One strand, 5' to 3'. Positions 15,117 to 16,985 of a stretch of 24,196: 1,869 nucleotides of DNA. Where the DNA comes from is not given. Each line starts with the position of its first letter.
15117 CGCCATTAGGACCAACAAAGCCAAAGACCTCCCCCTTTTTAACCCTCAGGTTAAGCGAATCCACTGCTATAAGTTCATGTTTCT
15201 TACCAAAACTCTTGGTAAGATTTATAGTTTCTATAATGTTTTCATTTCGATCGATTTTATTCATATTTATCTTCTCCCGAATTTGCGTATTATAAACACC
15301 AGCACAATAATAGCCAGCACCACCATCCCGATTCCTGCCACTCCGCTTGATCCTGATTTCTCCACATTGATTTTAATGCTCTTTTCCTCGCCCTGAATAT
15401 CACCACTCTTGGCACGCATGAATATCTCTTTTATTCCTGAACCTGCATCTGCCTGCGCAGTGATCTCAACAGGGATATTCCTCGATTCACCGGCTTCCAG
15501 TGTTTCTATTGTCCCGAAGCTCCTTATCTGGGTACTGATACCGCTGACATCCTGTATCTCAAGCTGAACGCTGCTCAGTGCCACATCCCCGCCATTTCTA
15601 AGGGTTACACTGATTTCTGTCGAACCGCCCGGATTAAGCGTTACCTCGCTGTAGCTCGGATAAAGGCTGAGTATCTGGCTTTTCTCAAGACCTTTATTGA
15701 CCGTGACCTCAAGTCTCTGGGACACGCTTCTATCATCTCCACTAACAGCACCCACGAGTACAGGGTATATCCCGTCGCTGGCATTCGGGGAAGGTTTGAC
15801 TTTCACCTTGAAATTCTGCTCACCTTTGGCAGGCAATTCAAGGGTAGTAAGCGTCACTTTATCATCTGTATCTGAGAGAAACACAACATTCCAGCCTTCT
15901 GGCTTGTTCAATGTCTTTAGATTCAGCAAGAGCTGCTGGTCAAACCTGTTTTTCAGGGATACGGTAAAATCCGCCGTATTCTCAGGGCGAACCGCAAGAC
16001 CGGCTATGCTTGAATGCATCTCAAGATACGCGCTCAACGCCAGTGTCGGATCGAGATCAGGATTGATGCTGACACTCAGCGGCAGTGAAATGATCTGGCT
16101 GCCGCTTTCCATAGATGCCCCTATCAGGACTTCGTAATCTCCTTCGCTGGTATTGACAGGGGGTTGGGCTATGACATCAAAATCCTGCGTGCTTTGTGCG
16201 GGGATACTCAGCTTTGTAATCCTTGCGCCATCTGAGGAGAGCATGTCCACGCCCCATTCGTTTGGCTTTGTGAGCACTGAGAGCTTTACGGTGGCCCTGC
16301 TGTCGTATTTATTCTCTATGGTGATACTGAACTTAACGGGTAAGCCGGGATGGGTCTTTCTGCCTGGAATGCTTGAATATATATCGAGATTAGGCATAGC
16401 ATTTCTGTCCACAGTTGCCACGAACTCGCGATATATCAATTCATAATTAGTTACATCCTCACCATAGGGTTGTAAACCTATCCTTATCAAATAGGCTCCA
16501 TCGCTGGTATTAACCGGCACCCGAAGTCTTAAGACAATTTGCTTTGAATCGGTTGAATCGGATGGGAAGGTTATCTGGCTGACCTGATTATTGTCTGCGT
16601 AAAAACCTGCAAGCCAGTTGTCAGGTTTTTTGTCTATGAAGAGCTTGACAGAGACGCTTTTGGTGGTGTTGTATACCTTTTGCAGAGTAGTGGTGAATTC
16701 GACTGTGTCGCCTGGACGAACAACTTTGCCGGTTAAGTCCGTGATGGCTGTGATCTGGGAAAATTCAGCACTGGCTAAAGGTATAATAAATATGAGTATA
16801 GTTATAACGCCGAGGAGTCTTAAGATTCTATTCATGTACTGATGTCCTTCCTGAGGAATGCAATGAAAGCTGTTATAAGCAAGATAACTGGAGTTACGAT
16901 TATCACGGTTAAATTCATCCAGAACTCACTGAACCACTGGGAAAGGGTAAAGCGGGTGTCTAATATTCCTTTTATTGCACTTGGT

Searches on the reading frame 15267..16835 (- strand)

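Call 11: search_protein_families(library=pfam, proteins=[window:15267-16835:-], max_evalue=0.01)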
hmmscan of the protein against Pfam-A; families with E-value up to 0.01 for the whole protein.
window:15267-16835:- (522 aa): 4 families
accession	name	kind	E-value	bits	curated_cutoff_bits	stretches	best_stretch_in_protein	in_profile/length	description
PF10633.15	NPCBM_assoc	-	1e-16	61.3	24.4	1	163-241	3-76/78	NPCBM-associated, NEW3 domain of alpha-galactosidase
PF07705.17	CARDB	-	0.00046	20.8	22.7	0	397-463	12-73/101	CARDB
PF14310.12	Fn3-like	-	0.00092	19.7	25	0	433-461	17-44/71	Fibronectin type III-like domain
PF06280.18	fn3_5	-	0.0035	18.5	27.6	0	392-418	58-84/112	Fn3-like domain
